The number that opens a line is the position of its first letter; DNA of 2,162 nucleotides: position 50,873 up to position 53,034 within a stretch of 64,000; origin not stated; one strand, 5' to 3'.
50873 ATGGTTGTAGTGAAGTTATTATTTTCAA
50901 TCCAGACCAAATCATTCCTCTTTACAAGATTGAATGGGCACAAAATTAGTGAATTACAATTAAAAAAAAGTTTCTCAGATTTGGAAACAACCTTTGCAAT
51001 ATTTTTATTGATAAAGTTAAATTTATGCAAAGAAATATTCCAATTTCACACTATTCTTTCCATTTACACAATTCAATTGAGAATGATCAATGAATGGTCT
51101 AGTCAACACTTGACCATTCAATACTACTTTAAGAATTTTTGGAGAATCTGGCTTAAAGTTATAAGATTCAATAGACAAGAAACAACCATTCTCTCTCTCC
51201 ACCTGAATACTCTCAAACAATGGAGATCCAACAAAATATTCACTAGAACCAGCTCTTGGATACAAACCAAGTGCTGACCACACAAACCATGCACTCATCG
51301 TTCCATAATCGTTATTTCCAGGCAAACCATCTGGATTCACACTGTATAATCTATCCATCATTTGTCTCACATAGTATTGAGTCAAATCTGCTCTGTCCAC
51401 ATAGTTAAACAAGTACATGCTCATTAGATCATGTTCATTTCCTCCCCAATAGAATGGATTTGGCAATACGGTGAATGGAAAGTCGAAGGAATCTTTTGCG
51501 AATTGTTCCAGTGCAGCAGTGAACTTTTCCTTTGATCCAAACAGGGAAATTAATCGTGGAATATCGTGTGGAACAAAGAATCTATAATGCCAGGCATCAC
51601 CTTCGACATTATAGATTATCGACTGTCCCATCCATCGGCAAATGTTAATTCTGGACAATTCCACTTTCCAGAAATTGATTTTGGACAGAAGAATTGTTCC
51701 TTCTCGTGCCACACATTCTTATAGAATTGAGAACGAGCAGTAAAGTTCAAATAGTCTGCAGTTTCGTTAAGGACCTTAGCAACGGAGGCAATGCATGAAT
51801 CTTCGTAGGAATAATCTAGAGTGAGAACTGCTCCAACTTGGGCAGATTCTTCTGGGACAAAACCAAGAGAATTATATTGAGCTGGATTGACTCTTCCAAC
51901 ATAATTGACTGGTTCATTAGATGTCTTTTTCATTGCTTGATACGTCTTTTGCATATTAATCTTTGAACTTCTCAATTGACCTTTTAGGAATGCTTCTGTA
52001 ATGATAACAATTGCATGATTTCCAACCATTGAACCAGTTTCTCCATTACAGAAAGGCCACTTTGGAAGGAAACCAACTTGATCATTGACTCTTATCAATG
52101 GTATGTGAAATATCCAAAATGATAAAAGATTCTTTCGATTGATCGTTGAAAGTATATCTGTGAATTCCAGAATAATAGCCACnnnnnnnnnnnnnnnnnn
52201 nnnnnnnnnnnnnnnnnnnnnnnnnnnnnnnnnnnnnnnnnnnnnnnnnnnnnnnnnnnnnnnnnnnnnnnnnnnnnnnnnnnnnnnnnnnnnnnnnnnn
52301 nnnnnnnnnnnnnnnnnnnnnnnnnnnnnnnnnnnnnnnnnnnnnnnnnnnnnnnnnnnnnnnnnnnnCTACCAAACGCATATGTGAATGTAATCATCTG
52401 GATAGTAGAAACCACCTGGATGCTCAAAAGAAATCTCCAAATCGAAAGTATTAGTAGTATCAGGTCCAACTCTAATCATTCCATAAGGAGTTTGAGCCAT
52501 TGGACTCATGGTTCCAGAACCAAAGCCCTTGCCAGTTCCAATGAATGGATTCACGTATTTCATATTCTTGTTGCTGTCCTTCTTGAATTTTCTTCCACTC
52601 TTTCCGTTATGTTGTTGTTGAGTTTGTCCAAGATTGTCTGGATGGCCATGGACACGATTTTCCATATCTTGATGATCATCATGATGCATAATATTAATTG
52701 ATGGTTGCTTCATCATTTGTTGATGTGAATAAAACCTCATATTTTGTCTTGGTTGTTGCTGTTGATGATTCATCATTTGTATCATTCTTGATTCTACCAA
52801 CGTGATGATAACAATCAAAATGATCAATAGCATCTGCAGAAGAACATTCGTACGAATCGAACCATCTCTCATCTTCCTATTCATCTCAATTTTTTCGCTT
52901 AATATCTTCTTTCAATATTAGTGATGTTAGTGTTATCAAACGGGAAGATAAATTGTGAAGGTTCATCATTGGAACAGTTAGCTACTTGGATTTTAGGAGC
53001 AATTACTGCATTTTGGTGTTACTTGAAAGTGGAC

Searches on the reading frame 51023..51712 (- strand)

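Call 46: search_protein_families(library=pfam, proteins=[window:51023-51712:-])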
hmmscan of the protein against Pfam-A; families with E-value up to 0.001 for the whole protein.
window:51023-51712:- (229 aa): 1 family
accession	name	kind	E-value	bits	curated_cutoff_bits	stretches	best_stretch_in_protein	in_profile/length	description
PF07971.18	Glyco_hydro_92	-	2.8e-54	185.3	24.6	1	34-213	272-452/464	Glycosyl hydrolase family 92 catalytic domain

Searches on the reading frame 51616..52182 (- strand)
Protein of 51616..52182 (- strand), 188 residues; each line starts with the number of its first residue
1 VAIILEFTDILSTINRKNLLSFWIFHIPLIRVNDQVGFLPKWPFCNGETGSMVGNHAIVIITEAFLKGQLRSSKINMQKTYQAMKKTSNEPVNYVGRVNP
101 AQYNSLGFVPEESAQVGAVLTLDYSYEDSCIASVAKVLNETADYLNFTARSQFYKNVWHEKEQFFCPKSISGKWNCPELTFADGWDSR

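Call 46: search_protein_families(library=pfam, proteins=[window:51616-52182:-])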
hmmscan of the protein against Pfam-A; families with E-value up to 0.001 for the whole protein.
window:51616-52182:- (188 aa): 1 family
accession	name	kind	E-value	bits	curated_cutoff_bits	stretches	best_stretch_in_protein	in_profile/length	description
PF07971.18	Glyco_hydro_92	-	2.1e-34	119.8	24.6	1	29-177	112-260/464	Glycosyl hydrolase family 92 catalytic domain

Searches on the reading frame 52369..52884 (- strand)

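Call 46: search_protein_families(library=pfam, proteins=[window:52369-52884:-])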
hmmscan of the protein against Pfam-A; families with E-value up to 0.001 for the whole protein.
window:52369-52884:- (171 aa): 1 family
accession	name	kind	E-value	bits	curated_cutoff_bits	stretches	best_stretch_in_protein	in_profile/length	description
PF17678.7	Glyco_hydro_92N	-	6.2e-10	39.7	34.5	1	110-167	1-49/236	Glycosyl hydrolase family 92 N-terminal domain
